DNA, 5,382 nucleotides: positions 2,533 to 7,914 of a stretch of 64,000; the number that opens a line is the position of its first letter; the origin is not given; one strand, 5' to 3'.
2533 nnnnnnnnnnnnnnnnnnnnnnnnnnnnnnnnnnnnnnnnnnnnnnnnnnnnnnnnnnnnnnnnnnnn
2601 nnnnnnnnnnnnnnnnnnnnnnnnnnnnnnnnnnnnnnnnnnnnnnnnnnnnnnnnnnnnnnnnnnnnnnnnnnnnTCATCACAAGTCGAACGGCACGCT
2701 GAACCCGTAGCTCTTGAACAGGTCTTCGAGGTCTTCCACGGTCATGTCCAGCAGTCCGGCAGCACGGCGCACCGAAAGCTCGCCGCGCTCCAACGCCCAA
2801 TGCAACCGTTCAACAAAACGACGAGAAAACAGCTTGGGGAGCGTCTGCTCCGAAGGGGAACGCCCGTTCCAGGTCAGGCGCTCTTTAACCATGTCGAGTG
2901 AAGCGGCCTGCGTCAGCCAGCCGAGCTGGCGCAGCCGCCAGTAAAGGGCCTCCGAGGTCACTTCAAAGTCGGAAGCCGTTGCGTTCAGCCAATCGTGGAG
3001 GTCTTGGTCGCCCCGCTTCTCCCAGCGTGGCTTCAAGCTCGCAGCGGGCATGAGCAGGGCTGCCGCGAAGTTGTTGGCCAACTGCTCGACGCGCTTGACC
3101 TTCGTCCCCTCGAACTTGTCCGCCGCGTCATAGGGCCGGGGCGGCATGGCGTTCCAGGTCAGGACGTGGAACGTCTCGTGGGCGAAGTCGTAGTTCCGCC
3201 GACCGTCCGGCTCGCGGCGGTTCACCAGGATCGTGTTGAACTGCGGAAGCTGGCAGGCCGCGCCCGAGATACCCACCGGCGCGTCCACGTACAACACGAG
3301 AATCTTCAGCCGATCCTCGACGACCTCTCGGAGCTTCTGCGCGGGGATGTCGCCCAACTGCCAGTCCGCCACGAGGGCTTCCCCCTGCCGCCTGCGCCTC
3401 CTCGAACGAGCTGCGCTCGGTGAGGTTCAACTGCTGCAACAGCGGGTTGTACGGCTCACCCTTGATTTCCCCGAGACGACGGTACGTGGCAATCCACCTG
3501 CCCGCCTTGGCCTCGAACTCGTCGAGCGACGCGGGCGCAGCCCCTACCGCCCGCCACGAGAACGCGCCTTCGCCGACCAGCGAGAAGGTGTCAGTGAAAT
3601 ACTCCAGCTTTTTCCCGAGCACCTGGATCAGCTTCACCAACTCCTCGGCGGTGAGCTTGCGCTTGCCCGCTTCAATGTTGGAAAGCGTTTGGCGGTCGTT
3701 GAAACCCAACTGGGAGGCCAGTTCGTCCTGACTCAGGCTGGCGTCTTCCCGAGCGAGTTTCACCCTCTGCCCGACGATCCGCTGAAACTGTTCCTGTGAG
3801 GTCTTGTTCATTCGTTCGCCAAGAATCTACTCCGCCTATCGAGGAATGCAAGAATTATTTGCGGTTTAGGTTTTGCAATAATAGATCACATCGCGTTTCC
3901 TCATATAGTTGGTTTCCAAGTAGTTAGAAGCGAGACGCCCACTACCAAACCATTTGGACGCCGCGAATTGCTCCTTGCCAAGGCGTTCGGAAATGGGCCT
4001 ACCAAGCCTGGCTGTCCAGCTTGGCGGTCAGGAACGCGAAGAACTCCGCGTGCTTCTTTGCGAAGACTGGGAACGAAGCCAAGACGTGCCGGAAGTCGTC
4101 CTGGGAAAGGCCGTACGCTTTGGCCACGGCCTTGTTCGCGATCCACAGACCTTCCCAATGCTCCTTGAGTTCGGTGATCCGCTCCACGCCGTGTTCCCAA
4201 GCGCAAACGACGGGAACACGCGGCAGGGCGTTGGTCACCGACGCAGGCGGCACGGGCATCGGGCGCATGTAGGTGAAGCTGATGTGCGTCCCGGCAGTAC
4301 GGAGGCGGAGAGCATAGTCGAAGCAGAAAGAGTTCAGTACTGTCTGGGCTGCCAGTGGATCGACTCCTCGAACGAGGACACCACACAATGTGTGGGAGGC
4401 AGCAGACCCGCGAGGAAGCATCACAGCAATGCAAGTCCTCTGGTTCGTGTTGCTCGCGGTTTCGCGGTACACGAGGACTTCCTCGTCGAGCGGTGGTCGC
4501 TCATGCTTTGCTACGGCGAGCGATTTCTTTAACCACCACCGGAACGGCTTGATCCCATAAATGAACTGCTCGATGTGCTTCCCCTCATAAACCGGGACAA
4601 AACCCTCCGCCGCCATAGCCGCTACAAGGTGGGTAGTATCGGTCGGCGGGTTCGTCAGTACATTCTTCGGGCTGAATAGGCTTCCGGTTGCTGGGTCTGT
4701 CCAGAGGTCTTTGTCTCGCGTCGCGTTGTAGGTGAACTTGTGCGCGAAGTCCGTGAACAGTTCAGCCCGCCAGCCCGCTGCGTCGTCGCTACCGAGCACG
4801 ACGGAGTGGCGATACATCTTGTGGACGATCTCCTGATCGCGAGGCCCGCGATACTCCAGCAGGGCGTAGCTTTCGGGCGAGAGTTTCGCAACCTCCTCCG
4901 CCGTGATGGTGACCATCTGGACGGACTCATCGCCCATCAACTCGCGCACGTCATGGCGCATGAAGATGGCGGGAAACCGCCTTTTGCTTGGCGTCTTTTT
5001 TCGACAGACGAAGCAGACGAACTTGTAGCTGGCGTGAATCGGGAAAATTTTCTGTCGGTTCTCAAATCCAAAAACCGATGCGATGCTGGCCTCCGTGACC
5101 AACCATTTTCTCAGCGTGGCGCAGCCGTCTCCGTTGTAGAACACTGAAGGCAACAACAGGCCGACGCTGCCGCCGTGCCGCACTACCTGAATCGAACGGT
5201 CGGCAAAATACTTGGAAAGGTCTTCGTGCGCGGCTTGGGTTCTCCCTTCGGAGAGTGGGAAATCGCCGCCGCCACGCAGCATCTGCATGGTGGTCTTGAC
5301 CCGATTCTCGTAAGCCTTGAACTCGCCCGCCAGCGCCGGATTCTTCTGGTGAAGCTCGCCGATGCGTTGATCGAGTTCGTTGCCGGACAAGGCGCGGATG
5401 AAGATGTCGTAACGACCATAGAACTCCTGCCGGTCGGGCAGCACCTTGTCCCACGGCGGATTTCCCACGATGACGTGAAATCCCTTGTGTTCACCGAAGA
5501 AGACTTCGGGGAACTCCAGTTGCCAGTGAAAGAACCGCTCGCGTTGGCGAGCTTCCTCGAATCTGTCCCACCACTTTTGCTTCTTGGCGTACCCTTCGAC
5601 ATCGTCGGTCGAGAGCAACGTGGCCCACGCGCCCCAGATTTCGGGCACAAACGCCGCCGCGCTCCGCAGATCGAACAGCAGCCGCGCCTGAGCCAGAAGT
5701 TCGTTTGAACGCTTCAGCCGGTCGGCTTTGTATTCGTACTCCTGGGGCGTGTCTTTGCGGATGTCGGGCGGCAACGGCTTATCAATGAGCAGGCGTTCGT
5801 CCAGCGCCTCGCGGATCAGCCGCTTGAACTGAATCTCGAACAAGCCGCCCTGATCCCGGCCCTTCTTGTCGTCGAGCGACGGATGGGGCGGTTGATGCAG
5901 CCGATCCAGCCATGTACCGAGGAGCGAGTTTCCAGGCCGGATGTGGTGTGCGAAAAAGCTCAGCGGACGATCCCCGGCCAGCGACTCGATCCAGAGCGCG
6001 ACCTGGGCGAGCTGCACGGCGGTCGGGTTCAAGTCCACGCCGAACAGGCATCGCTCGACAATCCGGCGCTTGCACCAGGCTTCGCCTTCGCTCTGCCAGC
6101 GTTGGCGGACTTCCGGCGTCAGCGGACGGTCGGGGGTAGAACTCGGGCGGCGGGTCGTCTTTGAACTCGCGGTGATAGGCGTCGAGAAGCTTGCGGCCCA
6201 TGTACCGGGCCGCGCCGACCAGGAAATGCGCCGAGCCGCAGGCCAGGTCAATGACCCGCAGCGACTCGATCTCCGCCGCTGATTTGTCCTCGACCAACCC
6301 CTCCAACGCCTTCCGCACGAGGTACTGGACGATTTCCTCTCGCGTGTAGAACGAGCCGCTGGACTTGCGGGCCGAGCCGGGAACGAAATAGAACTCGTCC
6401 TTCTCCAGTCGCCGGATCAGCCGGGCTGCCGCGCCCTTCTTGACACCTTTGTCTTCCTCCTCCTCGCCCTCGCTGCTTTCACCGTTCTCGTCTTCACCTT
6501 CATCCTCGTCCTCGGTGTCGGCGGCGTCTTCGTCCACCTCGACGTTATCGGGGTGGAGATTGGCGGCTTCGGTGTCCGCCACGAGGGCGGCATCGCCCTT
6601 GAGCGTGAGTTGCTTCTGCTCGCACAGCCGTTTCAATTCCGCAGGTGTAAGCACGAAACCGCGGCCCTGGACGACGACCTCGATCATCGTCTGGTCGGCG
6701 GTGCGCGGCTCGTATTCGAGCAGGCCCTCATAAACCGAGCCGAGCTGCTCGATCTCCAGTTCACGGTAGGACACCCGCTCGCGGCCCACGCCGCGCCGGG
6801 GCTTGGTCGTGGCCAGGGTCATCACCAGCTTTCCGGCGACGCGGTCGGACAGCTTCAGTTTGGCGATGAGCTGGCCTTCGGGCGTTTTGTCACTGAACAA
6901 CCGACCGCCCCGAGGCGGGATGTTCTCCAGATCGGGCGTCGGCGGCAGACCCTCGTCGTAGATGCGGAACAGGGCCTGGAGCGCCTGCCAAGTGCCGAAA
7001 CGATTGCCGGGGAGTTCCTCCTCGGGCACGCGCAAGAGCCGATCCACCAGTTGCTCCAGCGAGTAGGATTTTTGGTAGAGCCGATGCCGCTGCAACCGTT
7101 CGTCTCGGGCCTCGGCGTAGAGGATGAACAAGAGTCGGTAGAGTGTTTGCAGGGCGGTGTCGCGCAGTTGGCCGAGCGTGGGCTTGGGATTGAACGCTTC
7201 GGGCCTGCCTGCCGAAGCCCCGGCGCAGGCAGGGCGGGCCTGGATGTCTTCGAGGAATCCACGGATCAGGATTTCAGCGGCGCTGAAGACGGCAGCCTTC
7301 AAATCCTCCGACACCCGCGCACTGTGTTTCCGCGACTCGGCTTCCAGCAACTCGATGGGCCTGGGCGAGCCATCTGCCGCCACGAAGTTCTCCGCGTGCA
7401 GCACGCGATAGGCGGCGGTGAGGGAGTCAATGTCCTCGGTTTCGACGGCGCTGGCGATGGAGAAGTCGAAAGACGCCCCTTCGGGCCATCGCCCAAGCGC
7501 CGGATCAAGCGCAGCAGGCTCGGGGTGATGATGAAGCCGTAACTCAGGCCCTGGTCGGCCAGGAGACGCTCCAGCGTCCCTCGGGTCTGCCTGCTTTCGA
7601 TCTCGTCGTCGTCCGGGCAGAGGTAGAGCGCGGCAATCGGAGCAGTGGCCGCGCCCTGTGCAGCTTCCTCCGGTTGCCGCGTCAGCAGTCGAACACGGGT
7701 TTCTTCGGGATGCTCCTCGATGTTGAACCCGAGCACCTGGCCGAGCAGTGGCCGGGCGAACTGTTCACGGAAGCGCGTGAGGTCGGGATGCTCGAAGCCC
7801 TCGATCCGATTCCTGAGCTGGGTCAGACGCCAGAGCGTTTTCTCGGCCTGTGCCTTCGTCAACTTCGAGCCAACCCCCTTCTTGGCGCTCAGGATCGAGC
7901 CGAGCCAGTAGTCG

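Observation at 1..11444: DISARM class 1-like defence locus (SNF2 helicase, giant N6-adenine MTase, DEAD/DEAH helicase) fills the first 11.4 kb and runs off the window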

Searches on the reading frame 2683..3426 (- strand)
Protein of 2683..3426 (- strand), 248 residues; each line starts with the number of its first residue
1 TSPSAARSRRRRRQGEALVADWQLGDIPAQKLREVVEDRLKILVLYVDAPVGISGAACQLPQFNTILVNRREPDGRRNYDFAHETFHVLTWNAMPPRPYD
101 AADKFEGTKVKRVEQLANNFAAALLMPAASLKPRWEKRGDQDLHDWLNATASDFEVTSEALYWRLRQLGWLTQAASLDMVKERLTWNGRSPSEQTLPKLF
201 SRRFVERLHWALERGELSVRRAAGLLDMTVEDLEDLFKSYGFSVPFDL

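Call 4: search_protein_families(library=pfam, proteins=[window:2683-3426:-], max_evalue=0.01)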
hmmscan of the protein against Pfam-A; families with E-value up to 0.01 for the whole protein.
window:2683-3426:- (248 aa): 1 family
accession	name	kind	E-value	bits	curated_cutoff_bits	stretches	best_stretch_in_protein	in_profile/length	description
PF06114.19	Peptidase_M78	-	7.3e-14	52.1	22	1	38-165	2-122/123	IrrE N-terminal-like domain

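Call 5: search_protein_families(library=padloc, proteins=[window:2683-3426:-], max_evalue=0.01)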
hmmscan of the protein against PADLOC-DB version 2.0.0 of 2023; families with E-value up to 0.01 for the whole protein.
window:2683-3426:- (248 aa): 16 families
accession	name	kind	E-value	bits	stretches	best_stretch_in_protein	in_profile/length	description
PDLC04141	capP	-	2.9e-16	57.7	1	12-195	6-176/242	capP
PDLC03949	RmrA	-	2.9e-11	40.8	1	16-237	128-333/363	-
PDLC03954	RmrA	-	1.3e-10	38.8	1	20-182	150-304/380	-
PDLC03945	RmrA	-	6.8e-10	36.7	1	66-174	197-299/394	-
PDLC03946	RmrA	-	3.3e-08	30.7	1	15-174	128-273/357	-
PDLC03944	RmrA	-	8.9e-08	29.6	1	61-181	183-296/384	-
PDLC03951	RmrA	-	9e-08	29.5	1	21-237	146-356/400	-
PDLC03948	RmrA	-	4.4e-07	27.1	1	21-201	149-328/397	-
PDLC03943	RmrA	-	5e-07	27.1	1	15-175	130-279/370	-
PDLC03947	RmrA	-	1.3e-06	25.5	1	21-133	151-259/383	-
PDLC03952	RmrA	-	1.8e-05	21.7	1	68-132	211-270/395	-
PDLC03956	RmrA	-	3.3e-05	21.1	1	19-217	145-337/399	-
PDLC03955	RmrA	-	0.00011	19.6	1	22-181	158-303/371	-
PDLC04776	PDC-M69B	-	0.00031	18.5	1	55-136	59-139/272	-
PDLC03950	RmrA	-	0.00063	16.8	1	18-236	137-346/369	-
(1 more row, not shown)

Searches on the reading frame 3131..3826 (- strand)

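Call 4: search_protein_families(library=pfam, proteins=[window:3131-3826:-], max_evalue=0.01)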
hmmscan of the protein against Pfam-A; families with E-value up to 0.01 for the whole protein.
window:3131-3826:- (232 aa): 3 families
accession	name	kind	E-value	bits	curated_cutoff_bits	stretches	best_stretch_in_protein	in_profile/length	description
PF01381.28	HTH_3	-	8.4e-13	48.6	23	1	23-77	2-55/55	Helix-turn-helix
PF12844.13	HTH_19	-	7e-10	39.1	30.2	1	19-76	1-57/64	Helix-turn-helix domain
PF13560.12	HTH_31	-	1.7e-08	35.1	27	1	19-71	3-55/64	Helix-turn-helix domain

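Call 5: search_protein_families(library=padloc, proteins=[window:3131-3826:-], max_evalue=0.01)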
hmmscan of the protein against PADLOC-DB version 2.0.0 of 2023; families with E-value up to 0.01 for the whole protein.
window:3131-3826:- (232 aa): 15 families
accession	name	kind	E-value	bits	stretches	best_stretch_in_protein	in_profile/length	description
PDLC03952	RmrA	-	1.1e-10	39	1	9-114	14-120/395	-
PDLC03947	RmrA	-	1.5e-09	35.2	1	10-84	4-77/383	-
PDLC03949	RmrA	-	6.4e-08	29.8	1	20-103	5-88/363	-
PDLC02926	HTH_VI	-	8.1e-07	27.2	1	19-71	3-54/92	-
PDLC03944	RmrA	-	1.9e-06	25.2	1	16-80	5-68/384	-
PDLC03954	RmrA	-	5e-06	23.7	1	11-93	4-86/380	-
PDLC03665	Control_protein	-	8.6e-06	23.9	1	17-74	8-65/77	control protein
PDLC04142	capH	-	1.8e-05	23.7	1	14-80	3-68/103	capH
PDLC03951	RmrA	-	3.3e-05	21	1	18-106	9-96/400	-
PDLC03948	RmrA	-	0.00013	19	1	15-101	6-93/397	-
PDLC03946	RmrA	-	0.00032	17.5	1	20-95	5-80/357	-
PDLC04775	PDC-M69A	-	0.00053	18.5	1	16-74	6-63/113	-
PDLC03943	RmrA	-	0.00074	16.7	1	19-94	4-79/370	-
PDLC03953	RmrA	-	0.0034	14.6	1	18-89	6-76/373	-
PDLC03955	RmrA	-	0.0092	13.2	0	17-83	20-85/371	-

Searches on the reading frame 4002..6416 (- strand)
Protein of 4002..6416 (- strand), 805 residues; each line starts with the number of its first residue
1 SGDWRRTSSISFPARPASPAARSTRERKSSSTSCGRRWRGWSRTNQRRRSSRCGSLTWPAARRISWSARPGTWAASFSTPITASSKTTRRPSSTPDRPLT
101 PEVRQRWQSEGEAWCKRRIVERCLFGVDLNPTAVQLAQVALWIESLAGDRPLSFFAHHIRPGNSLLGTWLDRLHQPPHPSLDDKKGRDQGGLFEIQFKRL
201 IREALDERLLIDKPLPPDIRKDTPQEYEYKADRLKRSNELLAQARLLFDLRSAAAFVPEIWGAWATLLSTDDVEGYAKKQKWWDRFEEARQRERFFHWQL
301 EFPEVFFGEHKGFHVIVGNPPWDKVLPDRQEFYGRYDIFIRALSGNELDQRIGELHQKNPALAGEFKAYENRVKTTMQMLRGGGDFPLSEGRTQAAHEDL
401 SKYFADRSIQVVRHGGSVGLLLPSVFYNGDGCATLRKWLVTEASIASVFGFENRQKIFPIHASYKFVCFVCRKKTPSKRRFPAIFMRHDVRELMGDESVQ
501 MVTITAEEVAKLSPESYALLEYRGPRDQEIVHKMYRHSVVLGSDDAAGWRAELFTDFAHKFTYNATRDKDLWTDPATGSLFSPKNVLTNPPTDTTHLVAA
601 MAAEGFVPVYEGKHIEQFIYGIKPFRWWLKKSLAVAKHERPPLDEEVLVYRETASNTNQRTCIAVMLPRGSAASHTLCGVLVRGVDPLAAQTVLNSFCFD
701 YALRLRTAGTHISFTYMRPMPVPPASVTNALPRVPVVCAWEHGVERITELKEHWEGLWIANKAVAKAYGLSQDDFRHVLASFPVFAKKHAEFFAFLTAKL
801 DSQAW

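Call 4: search_protein_families(library=pfam, proteins=[window:4002-6416:-], max_evalue=0.01)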
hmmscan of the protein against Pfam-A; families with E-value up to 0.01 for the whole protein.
window:4002-6416:- (805 aa): 1 family
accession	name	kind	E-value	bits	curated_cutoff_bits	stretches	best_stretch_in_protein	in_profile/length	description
PF07669.17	Eco57I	-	1.2e-20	74.7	25.3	2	123-324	2-86/171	Eco57I restriction-modification methylase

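Call 5: search_protein_families(library=padloc, proteins=[window:4002-6416:-], max_evalue=0.01)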
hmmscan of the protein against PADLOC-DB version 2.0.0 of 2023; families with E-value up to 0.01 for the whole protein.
window:4002-6416:- (805 aa): 29 families (the best 25 are shown)
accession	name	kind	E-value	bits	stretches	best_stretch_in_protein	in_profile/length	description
PDLC03622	REase_MTase_IIG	-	4.2e-53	178.1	4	115-179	591-655/1524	Type IIG restriction enzyme-methyltransferase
PDLC03613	REase_MTase_IIG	-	2.9e-42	142.5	1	113-552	560-981/1250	Type IIG restriction enzyme-methyltransferase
PDLC02643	DrmMI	-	3.3e-42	142.5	1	109-322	660-878/1347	DrmMI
PDLC02644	DrmMI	-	1.4e-28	97.4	2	115-212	176-270/988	DrmMI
PDLC02638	DrmMI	-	6.6e-28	95.3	1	113-323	663-882/935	DrmMI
PDLC03620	REase_MTase_IIG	-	1e-24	84.3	2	110-168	668-726/1378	Type IIG restriction enzyme-methyltransferase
PDLC03614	REase_MTase_IIG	-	3.6e-24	82.5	2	284-459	921-1091/1584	Type IIG restriction enzyme-methyltransferase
PDLC03618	REase_MTase_IIG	-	3.6e-22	75.6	2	115-209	660-751/1429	Type IIG restriction enzyme-methyltransferase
PDLC02646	DrmMI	-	6.5e-21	72.2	2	115-183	45-111/792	DrmMI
PDLC02639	DrmMI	-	4.1e-17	59.7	2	114-169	333-388/803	DrmMI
PDLC03629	REase_MTase_IIG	-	4.2e-16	55.9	1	116-168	484-536/1182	Type IIG restriction enzyme-methyltransferase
PDLC03612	REase_MTase_IIG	-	1.7e-14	50.9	2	116-146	588-618/1247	Type IIG restriction enzyme-methyltransferase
PDLC03611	REase_MTase_IIG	-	1.2e-13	47.4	2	116-169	602-655/1532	Type IIG restriction enzyme-methyltransferase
PDLC02645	DrmMI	-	4.9e-13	46.2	1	114-178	659-721/772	DrmMI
PDLC03365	MTase_II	-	1.2e-11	42.1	1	648-790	419-559/578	Type II methyltransferase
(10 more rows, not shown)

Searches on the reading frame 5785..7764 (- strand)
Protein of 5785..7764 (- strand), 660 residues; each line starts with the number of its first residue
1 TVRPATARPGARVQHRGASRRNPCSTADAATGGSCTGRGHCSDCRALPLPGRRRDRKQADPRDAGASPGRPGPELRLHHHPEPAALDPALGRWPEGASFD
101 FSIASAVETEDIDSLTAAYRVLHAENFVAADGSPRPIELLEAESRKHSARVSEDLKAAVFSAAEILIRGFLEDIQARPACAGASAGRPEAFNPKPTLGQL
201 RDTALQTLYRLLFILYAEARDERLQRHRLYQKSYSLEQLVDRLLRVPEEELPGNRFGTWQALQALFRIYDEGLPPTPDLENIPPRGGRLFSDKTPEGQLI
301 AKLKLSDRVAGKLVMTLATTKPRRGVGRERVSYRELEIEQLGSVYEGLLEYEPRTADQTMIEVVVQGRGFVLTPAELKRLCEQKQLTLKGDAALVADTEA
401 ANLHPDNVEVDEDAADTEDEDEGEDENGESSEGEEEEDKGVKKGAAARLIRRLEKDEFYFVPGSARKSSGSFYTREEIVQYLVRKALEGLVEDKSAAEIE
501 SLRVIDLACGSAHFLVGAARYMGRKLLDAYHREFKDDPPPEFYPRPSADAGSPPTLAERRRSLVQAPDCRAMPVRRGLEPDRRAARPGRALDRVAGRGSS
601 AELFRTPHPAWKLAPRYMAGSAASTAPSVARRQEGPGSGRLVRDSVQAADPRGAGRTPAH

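Call 4: search_protein_families(library=pfam, proteins=[window:5785-7764:-], max_evalue=0.01)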
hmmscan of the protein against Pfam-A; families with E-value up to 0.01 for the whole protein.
window:5785-7764:- (660 aa): 1 family
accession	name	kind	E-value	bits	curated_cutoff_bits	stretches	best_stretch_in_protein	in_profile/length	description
PF02384.22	N6_Mtase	-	0.00039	20.3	20.4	1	465-525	21-71/311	N-6 DNA Methylase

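Call 5: search_protein_families(library=padloc, proteins=[window:5785-7764:-], max_evalue=0.01)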
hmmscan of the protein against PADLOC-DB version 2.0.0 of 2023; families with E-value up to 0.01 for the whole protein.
window:5785-7764:- (660 aa): 26 families (the best 25 are shown)
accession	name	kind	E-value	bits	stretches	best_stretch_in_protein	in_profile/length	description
PDLC02643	DrmMI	-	1.3e-53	180.3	1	110-535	197-635/1347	DrmMI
PDLC02638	DrmMI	-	2.7e-38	129.7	1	114-531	205-629/935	DrmMI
PDLC02639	DrmMI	-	4.9e-20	69.4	2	210-365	2-163/803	DrmMI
PDLC03611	REase_MTase_IIG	-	4.5e-18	62.1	2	93-368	180-460/1532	Type IIG restriction enzyme-methyltransferase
PDLC03614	REase_MTase_IIG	-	9.8e-18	61.1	1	118-363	227-470/1584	Type IIG restriction enzyme-methyltransferase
PDLC03620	REase_MTase_IIG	-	1.5e-16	57.2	2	199-358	359-517/1378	Type IIG restriction enzyme-methyltransferase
PDLC02645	DrmMI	-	1.2e-15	54.8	2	115-362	204-442/772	DrmMI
PDLC03613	REase_MTase_IIG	-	5.3e-15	52.2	2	464-522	463-518/1250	Type IIG restriction enzyme-methyltransferase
PDLC03618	REase_MTase_IIG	-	8.8e-15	51.1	1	142-531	229-624/1429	Type IIG restriction enzyme-methyltransferase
PDLC02640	DrmMI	-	2.9e-13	46.4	1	118-364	202-447/1015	DrmMI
PDLC03622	REase_MTase_IIG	-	3.9e-13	45.6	1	206-440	130-381/1524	Type IIG restriction enzyme-methyltransferase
PDLC03604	REase_MTase_IIG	-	2.9e-09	33.5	1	466-537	354-425/1011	Type IIG restriction enzyme-methyltransferase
PDLC02642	DrmMI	-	1.6e-06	24.9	1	198-351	270-434/594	DrmMI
PDLC03624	REase_MTase_IIG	-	0.00019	17.4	1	462-531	411-476/1271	Type IIG restriction enzyme-methyltransferase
PDLC03348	MTase_II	-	0.00039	17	1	464-518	215-264/727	Type II methyltransferase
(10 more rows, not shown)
